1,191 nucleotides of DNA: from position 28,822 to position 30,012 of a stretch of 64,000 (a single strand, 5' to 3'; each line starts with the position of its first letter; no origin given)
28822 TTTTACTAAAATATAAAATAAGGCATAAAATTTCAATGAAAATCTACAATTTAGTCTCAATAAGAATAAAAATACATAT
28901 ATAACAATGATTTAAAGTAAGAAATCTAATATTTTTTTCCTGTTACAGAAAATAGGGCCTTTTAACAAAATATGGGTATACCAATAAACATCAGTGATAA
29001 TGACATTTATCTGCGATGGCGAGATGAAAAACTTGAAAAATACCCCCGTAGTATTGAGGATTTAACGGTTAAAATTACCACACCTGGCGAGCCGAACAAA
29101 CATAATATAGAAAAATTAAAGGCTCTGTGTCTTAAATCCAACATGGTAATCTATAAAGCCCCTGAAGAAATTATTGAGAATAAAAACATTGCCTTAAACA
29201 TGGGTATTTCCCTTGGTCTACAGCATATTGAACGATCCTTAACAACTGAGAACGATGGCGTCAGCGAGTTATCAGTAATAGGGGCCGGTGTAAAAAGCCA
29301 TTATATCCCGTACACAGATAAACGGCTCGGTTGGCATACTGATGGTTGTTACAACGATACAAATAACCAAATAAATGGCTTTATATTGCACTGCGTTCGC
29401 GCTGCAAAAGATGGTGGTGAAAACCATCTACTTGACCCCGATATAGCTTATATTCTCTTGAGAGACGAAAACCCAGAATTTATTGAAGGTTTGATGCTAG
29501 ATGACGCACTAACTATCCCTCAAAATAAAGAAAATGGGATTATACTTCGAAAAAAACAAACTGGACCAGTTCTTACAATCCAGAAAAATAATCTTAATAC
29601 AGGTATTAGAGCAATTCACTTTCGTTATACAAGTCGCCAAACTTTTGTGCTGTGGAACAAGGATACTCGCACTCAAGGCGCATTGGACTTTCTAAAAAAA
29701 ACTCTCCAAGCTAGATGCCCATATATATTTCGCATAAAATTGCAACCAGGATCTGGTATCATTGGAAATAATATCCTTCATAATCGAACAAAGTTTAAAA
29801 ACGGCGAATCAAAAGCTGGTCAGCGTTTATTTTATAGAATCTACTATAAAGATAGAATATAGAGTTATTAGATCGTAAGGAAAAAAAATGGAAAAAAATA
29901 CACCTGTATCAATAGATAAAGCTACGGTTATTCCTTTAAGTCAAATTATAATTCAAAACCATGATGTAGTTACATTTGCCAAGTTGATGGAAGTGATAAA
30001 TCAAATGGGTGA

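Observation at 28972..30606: Uncharacterised three-gene module (GBBH/TauD-like dioxygenase plus two coupled small proteins) inserted between the dsrA control region and a convergent tusA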

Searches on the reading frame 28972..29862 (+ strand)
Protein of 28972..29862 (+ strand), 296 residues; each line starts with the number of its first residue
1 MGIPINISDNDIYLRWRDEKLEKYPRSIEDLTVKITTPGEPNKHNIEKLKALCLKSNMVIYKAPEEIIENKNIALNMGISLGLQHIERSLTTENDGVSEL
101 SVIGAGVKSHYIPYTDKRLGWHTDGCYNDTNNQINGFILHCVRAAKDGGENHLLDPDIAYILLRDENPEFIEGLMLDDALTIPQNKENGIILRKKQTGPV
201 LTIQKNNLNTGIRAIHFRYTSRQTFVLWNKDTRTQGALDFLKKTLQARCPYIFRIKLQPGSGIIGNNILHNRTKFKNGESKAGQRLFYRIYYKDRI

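Call 4: search_protein_families(library=pfam, proteins=[window:28972-29862:+], max_evalue=1)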
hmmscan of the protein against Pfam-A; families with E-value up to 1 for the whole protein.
window:28972-29862:+ (296 aa): 1 family
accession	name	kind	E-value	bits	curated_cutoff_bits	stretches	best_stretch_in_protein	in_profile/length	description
PF02668.22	TauD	-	5.6e-18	66.2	27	1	82-291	60-267/267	Taurine catabolism dioxygenase TauD, TfdA family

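Call 5: search_protein_families(library=ncbifam, proteins=[window:28972-29862:+], max_evalue=1)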
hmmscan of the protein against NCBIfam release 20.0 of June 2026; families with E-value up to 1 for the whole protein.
window:28972-29862:+ (296 aa): 3 families
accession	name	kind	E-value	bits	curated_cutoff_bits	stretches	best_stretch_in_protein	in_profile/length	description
TIGR02410.1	carnitine_TMLD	equivalog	1.5e-11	44.4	268.3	1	112-276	172-338/362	trimethyllysine dioxygenase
NF049936.1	TriMthamethphnDioxTmpA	equivalog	1.9e-08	33.6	400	1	107-287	173-344/366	2-trimethylaminoethylphosphonate dioxygenase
TIGR02409.1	carnitine_bodg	equivalog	1.2e-07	31.1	414.75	1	109-281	177-344/366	gamma-butyrobetaine dioxygenase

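Call 6: find_homologous_proteins(query=window:28972-29862:+)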
Query window:28972-29862:+ (296 aa): 4564 proteins with E <= 0.001 among 5731 candidates; the best 120 are listed.
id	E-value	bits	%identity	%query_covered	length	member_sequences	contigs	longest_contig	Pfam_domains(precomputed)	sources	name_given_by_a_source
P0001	2.3e-199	679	100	100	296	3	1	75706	PF02668.23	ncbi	-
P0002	2.7e-138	478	69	100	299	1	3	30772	PF02668.23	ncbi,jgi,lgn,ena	-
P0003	7.1e-135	467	67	100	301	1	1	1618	PF02668.23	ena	-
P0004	7.3e-135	467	68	100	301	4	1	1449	PF02668.23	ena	-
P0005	1.4e-132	460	67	100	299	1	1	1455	PF02668.23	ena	-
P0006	1.1e-130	453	67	100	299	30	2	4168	PF02668.23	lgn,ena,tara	tara:strand:- start:30 stop:929 length:900 start_codon:yes stop_codon:yes gene_type:complete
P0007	4.4e-128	445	65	100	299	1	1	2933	PF02668.23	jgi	jgi:hypothetical protein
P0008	2.2e-127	443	64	100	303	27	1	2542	PF02668.23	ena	-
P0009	7.6e-127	441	64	100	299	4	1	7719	PF02668.23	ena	-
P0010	1.3e-125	437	65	100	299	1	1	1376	PF02668.23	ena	-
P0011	3.5e-125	435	64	100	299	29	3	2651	PF02668.23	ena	-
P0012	8.1e-124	431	63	100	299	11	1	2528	PF02668.23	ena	-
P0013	1.5e-116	407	60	98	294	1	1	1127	PF02668.23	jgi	jgi:alpha-ketoglutarate-dependent taurine dioxygenase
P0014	7.8e-116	405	60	100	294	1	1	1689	PF02668.23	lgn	-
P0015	1.1e-115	404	60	100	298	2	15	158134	PF02668.23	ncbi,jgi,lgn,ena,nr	ncbi:MAG: TauD/TfdA family dioxygenase [Rhodospirillaceae bacterium]|jgi:alpha-ketoglutarate-depende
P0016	1.5e-112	394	64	89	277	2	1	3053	PF02668.23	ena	-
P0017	1.2e-111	391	56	100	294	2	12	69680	PF02668.23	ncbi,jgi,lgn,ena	-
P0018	2.4e-110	387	58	100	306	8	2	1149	PF02668.23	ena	-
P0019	8.5e-110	385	58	100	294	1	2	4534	PF02668.23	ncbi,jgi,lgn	-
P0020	3.5e-108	380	58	100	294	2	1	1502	PF02668.23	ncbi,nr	ncbi:MAG: TauD/TfdA family dioxygenase [Candidatus Marinimicrobia bacterium]|nr:TauD/TfdA family dio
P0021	1.0e-107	378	54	100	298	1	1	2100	PF02668.23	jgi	jgi:alpha-ketoglutarate-dependent taurine dioxygenase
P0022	8.1e-107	375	68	83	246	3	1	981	PF02668.23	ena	-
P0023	1.3e-105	371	57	100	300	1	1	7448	PF02668.23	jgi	jgi:alpha-ketoglutarate-dependent taurine dioxygenase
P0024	3.2e-104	366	54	100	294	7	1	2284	PF02668.23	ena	-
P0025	5.9e-104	366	55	100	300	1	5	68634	PF02668.23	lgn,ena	-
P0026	7.8e-104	365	53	100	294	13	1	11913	PF02668.23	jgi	-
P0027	8.8e-104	365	55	100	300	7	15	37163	PF02668.23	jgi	jgi:hypothetical protein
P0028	4.5e-103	363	57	100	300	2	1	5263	PF02668.23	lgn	-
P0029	2.1e-96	341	51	100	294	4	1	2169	PF02668.23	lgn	-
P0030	1.5e-91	325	49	100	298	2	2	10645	PF02668.23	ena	-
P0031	8.7e-90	319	47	100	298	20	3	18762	PF02668.23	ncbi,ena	-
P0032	2.3e-82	295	47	100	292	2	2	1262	PF02668.23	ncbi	-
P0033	7.2e-81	290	57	75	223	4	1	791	PF02668.23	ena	-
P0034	7.4e-79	283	47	99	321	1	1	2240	PF02668.23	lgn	-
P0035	5.8e-77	277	46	100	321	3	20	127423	PF02668.23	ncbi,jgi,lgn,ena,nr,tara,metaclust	ncbi:MAG: TauD/TfdA family dioxygenase [Rhodospirillales bacterium]|jgi:hypothetical protein|nr:taur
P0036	4.4e-75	271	43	99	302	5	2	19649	PF02668.23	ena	-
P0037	1.8e-74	269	44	99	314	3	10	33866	PF02668.23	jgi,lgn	-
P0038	7.9e-74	267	44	99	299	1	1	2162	PF02668.23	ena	-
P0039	9.5e-74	266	43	99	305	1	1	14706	PF02668.23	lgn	-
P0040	1.9e-73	265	43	99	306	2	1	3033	PF02668.23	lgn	-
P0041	3.6e-73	265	44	100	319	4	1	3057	PF02668.23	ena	-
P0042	4.2e-73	264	43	99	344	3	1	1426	PF02668.23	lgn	-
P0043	5.5e-73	264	44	99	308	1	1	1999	PF02668.23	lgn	-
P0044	6.0e-73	264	43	98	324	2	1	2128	PF02668.23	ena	-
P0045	6.3e-73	264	42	99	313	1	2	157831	PF02668.23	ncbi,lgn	-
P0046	7.8e-73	263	42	99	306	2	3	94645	PF02668.23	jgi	-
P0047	1.4e-72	263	44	100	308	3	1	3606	PF02668.23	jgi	-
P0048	1.8e-72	262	43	99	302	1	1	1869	PF02668.23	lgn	-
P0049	2.4e-72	262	46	97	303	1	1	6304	PF02668.23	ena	-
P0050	2.7e-72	262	42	100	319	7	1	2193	PF02668.23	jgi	-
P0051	3.4e-72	261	41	100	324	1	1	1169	PF02668.23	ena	-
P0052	3.8e-72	261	44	96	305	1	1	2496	PF02668.23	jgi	-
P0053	4.0e-72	261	43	100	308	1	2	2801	PF02668.23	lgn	-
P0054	4.2e-72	261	42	99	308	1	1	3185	PF02668.23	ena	-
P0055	5.4e-72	261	42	99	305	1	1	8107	PF02668.23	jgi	-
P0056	5.6e-72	261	44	100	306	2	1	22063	PF02668.23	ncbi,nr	ncbi:MAG: TauD/TfdA family dioxygenase [Gammaproteobacteria bacterium]|nr:TauD/TfdA family dioxygena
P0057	6.7e-72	260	42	99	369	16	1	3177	PF02668.23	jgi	-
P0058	1.3e-71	259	42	99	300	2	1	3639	PF02668.23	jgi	jgi:alpha-ketoglutarate-dependent taurine dioxygenase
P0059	2.1e-71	259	42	99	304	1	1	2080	PF02668.23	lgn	-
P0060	2.4e-71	259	43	99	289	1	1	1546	PF02668.23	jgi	-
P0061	2.6e-71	258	42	100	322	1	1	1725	PF02668.23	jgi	jgi:hypothetical protein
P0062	2.7e-71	258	40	99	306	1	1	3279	PF02668.23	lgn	-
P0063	3.1e-71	258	42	100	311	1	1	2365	PF02668.23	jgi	-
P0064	3.1e-71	258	42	99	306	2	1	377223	PF02668.23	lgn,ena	-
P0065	3.3e-71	258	43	99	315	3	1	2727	PF02668.23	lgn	-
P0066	4.2e-71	258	44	100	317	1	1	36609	PF02668.23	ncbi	-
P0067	7.3e-71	257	43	99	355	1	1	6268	PF02668.23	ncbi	-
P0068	8.6e-71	257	42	99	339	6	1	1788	PF02668.23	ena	-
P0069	8.8e-71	257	42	99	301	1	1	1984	PF02668.23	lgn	-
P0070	1.2e-70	256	42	99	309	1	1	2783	PF02668.23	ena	-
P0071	1.5e-70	256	41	99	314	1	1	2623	PF02668.23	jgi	jgi:alpha-ketoglutarate-dependent taurine dioxygenase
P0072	1.5e-70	256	42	99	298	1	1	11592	PF02668.23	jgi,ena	-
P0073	1.6e-70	256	42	99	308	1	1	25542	PF02668.23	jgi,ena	-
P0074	1.7e-70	256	42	99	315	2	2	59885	PF02668.23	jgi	-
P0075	1.9e-70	256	43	99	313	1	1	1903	PF02668.23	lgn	-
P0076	2.0e-70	256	43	99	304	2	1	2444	PF02668.23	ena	-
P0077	2.3e-70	255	41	99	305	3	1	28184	PF02668.23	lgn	-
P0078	2.6e-70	255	42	99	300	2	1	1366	PF02668.23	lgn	-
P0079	2.8e-70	255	43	99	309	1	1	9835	PF02668.23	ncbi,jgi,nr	ncbi:MAG: hypothetical protein BWK79_03290 [Beggiatoa sp. IS2]|nr:MAG: hypothetical protein BWK79_03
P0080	3.6e-70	255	42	99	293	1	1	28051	PF02668.23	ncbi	-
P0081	3.7e-70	255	42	96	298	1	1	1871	PF02668.23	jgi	-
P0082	3.8e-70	255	43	99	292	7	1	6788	PF02668.23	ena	-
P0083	4.0e-70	255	43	97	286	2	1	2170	PF02668.23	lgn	-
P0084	4.0e-70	255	42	99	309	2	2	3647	PF02668.23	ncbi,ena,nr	ncbi:MAG: TauD/TfdA family dioxygenase [Gammaproteobacteria bacterium]|nr:TauD/TfdA family dioxygena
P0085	4.1e-70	255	41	99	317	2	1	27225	PF02668.23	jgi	-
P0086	4.2e-70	254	43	99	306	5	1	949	PF02668.23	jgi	jgi:alpha-ketoglutarate-dependent taurine dioxygenase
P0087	4.3e-70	254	43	99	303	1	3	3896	PF02668.23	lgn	-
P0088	4.7e-70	254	42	99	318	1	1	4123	PF02668.23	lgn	-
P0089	4.8e-70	254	42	99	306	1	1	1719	PF02668.23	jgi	jgi:hypothetical protein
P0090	4.8e-70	254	43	100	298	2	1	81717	PF02668.23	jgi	-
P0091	5.1e-70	254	43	99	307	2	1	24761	PF02668.23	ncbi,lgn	-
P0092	5.2e-70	254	42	99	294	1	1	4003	PF02668.23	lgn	-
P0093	5.3e-70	254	43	100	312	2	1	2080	PF02668.23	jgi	jgi:alpha-ketoglutarate-dependent taurine dioxygenase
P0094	6.5e-70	254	42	99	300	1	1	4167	PF02668.23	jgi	-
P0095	7.0e-70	254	41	100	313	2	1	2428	PF02668.23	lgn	-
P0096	7.0e-70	254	43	99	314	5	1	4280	PF02668.23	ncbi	ncbi:MAG: TauD/TfdA family dioxygenase [Gammaproteobacteria bacterium]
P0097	7.7e-70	254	41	99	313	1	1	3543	PF02668.23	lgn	-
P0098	8.0e-70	254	43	96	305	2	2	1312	PF02668.23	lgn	-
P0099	8.0e-70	254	41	99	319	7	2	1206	PF02668.23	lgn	-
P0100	8.2e-70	254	42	100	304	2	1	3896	PF02668.23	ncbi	-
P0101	8.5e-70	253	42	99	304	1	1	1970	PF02668.23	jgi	jgi:alpha-ketoglutarate-dependent taurine dioxygenase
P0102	8.7e-70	253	42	99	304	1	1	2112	PF02668.23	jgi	-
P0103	8.8e-70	253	42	99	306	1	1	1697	PF02668.23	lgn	-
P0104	9.2e-70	253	43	99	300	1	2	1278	PF02668.23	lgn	-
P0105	9.4e-70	253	41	99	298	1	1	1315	PF02668.23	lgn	-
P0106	1.0e-69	253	42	99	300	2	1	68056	PF02668.23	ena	-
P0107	1.2e-69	253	41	99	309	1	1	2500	PF02668.23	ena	-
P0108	1.2e-69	253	41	99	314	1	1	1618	PF02668.23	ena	-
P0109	1.2e-69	253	42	99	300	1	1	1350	PF02668.23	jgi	jgi:alpha-ketoglutarate-dependent taurine dioxygenase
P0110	1.3e-69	253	42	99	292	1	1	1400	PF02668.23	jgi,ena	-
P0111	1.3e-69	253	43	99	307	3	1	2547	PF02668.23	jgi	jgi:hypothetical protein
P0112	1.4e-69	253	41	99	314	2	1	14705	PF02668.23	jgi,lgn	jgi:alpha-ketoglutarate-dependent taurine dioxygenase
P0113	1.5e-69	253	41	99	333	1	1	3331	PF02668.23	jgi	jgi:alpha-ketoglutarate-dependent taurine dioxygenase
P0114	1.5e-69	253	41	99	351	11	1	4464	PF02668.23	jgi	jgi:alpha-ketoglutarate-dependent taurine dioxygenase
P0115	1.5e-69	253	42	99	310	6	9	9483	PF02668.23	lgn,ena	-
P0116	1.7e-69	253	40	99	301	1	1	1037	PF02668.23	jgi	-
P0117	1.7e-69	252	43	99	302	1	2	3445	PF02668.23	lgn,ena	-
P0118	1.8e-69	252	43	99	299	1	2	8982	PF02668.23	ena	-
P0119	1.8e-69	252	41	99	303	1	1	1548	PF02668.23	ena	-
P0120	1.8e-69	252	43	99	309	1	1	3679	PF02668.23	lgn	-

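Call 7: find_encoding_contigs(protein=P0001, flank=10000, max_places=3)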
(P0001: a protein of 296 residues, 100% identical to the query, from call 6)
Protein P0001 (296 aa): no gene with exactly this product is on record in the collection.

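Call 8: find_encoding_contigs(protein=P0015, flank=8000, max_places=6)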
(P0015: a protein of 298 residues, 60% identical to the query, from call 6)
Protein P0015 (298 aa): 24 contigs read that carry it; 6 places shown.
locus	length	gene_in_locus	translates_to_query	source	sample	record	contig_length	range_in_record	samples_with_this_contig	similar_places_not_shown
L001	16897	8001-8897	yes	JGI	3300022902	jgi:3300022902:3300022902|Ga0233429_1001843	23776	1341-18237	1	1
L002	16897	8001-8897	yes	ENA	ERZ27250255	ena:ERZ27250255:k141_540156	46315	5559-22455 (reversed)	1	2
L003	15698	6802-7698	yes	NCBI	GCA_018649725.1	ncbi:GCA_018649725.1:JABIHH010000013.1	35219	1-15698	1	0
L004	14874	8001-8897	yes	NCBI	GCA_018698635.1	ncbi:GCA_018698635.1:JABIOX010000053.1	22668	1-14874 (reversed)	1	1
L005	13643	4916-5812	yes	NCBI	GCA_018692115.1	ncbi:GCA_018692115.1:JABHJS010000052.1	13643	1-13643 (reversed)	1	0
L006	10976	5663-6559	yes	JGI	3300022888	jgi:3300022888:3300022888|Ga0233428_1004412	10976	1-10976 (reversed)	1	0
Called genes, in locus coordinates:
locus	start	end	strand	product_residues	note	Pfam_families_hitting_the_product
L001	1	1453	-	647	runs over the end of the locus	PF14691:Fer4_20, PF01266:DAO (weak), PF03486:HI0933_like (weak), PF07992:Pyr_redox_2, PF12831:FAD_oxidored (weak), PF13450:NAD_binding_8, PF12838:Fer4_7 (weak), PF14697:Fer4_21 (weak), +2 more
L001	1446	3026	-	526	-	PF13187:Fer4_9 (faint), PF13237:Fer4_10 (faint), PF13183:Fer4_8, PF13534:Fer4_17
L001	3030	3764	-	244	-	PF02665:Nitrate_red_gam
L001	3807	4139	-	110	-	PF04358:DsrC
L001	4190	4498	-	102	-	PF04077:DsrH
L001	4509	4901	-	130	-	PF02635:DsrE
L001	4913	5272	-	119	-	PF02635:DsrE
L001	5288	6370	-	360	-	PF03460:NIR_SIR_ferr, PF01077:NIR_SIR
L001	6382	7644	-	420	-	PF03460:NIR_SIR_ferr, PF01077:NIR_SIR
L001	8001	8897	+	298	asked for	PF02668:TauD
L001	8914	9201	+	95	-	-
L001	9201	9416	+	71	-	PF22295:DUF6967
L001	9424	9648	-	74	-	PF01206:TusA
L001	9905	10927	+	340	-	-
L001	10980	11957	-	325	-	PF00291:PALP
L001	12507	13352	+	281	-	-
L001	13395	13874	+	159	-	PF12797:Fer4_2 (faint), PF12837:Fer4_6 (faint), PF13183:Fer4_8 (faint), PF13237:Fer4_10 (weak), PF12838:Fer4_7, PF13187:Fer4_9, PF00037:Fer4 (weak), PF12139:APS-reductase_C, +4 more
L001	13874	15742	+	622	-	PF00890:FAD_binding_2, PF02910:Succ_DH_flav_C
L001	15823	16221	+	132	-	-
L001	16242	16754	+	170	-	-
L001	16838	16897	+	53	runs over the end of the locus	-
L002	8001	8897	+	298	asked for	PF02668:TauD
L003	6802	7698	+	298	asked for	PF02668:TauD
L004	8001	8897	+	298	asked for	PF02668:TauD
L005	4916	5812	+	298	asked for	PF02668:TauD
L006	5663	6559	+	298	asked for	PF02668:TauD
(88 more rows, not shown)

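Call 10: find_encoding_contigs(protein=P0035, flank=8000, max_places=3)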
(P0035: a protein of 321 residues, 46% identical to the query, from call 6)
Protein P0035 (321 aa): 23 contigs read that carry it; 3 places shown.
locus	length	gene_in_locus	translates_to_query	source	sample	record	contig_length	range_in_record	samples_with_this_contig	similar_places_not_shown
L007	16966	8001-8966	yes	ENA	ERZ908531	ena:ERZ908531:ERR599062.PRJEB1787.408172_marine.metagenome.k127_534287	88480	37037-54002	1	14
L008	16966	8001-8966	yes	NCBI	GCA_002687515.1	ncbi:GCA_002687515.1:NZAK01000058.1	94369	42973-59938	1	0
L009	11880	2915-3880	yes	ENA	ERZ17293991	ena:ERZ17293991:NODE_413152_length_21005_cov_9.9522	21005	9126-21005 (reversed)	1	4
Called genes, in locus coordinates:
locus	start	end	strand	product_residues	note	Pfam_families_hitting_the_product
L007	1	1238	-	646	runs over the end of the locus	PF14691:Fer4_20, PF00037:Fer4 (faint), PF00070:Pyr_redox (faint), PF01266:DAO (weak), PF07992:Pyr_redox_2, PF13450:NAD_binding_8, PF12838:Fer4_7 (weak), PF14697:Fer4_21, +1 more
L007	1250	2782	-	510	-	PF13187:Fer4_9 (faint), PF13183:Fer4_8, PF13237:Fer4_10 (faint), PF13534:Fer4_17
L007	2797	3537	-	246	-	PF02665:Nitrate_red_gam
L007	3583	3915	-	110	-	PF04358:DsrC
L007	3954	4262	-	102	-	PF04077:DsrH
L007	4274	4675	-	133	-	PF02635:DsrE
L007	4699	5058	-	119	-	PF02635:DsrE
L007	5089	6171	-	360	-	PF03460:NIR_SIR_ferr, PF01077:NIR_SIR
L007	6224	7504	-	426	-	PF03460:NIR_SIR_ferr, PF01077:NIR_SIR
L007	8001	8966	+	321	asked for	PF02668:TauD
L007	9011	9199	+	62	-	-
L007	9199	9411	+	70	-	PF22295:DUF6967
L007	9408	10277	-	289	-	PF00892:EamA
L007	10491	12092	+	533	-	PF00501:AMP-binding, PF13193:AMP-binding_C (weak)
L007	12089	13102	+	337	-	-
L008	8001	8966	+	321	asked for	PF02668:TauD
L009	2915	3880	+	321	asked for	PF02668:TauD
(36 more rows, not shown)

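Call 11: find_encoding_contigs(protein=P0064, flank=8000, max_places=2)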
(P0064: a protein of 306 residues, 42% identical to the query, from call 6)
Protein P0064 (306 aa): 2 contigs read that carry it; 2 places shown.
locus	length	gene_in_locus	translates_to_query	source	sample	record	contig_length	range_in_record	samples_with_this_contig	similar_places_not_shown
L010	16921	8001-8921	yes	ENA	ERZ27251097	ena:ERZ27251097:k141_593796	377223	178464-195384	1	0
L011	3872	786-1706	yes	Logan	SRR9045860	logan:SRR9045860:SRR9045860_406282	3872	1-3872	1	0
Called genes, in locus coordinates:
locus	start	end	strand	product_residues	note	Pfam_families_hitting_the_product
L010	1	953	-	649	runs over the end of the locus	PF14691:Fer4_20, PF01262:AlaDh_PNT_C (faint), PF00070:Pyr_redox (faint), PF07992:Pyr_redox_2, PF13450:NAD_binding_8, PF12838:Fer4_7, PF14697:Fer4_21, PF00037:Fer4 (weak), +2 more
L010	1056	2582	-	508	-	PF13187:Fer4_9 (faint), PF13183:Fer4_8, PF13534:Fer4_17, PF02754:CCG (faint)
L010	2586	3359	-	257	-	PF02665:Nitrate_red_gam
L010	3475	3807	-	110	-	PF04358:DsrC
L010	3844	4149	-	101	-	PF04077:DsrH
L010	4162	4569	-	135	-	PF02635:DsrE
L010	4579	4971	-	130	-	PF02635:DsrE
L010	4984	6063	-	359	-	PF03460:NIR_SIR_ferr, PF01077:NIR_SIR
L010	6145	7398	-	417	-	PF03460:NIR_SIR_ferr, PF01077:NIR_SIR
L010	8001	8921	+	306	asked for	PF02668:TauD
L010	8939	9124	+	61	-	-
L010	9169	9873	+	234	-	-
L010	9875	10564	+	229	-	PF09559:Cas6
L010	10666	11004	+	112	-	PF04358:DsrC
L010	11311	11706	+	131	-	PF01641:SelR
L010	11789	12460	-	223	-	PF13640:2OG-FeII_Oxy_3, PF18331:PKHD_C (weak)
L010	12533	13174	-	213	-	PF01925:TauE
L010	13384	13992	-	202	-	PF13640:2OG-FeII_Oxy_3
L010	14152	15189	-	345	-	PF21739:DUF6866_N, PF21740:DUF6866_C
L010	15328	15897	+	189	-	-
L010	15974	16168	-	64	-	-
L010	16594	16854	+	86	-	PF00462:Glutaredoxin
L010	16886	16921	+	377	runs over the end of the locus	-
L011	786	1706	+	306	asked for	PF02668:TauD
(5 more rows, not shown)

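Call 12: find_encoding_contigs(protein=P0079, flank=8000, max_places=2)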
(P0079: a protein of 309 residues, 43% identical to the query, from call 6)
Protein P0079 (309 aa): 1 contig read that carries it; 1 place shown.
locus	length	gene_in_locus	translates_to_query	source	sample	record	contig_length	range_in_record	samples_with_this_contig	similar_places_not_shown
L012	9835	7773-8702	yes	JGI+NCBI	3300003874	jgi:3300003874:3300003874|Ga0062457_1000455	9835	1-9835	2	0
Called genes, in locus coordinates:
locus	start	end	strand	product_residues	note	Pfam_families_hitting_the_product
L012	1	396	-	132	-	PF14691:Fer4_20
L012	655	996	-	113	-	PF04358:DsrC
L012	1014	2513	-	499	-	PF13187:Fer4_9 (faint), PF13183:Fer4_8, PF13237:Fer4_10 (faint), PF13534:Fer4_17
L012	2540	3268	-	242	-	PF02665:Nitrate_red_gam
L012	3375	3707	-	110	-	PF04358:DsrC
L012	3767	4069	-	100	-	PF04077:DsrH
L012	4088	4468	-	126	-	PF02635:DsrE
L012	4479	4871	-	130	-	PF02635:DsrE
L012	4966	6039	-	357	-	PF03460:NIR_SIR_ferr, PF01077:NIR_SIR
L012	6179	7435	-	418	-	PF03460:NIR_SIR_ferr, PF01077:NIR_SIR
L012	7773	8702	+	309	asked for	PF02668:TauD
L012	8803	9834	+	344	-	PF01555:N6_N4_Mtase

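Call 33: search_solved_structures(query=window:28972-29862:+, max_evalue=0.01, show_alignments=2)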
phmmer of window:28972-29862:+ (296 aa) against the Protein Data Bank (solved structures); distinct sequences matched with E-value up to 0.01: 1.
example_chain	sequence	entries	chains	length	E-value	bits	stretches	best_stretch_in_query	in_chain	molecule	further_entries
6npb_A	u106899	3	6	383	0.0032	20.1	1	111-275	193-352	TmpA, 2-trimethylaminoethylphosphonate hydroxylase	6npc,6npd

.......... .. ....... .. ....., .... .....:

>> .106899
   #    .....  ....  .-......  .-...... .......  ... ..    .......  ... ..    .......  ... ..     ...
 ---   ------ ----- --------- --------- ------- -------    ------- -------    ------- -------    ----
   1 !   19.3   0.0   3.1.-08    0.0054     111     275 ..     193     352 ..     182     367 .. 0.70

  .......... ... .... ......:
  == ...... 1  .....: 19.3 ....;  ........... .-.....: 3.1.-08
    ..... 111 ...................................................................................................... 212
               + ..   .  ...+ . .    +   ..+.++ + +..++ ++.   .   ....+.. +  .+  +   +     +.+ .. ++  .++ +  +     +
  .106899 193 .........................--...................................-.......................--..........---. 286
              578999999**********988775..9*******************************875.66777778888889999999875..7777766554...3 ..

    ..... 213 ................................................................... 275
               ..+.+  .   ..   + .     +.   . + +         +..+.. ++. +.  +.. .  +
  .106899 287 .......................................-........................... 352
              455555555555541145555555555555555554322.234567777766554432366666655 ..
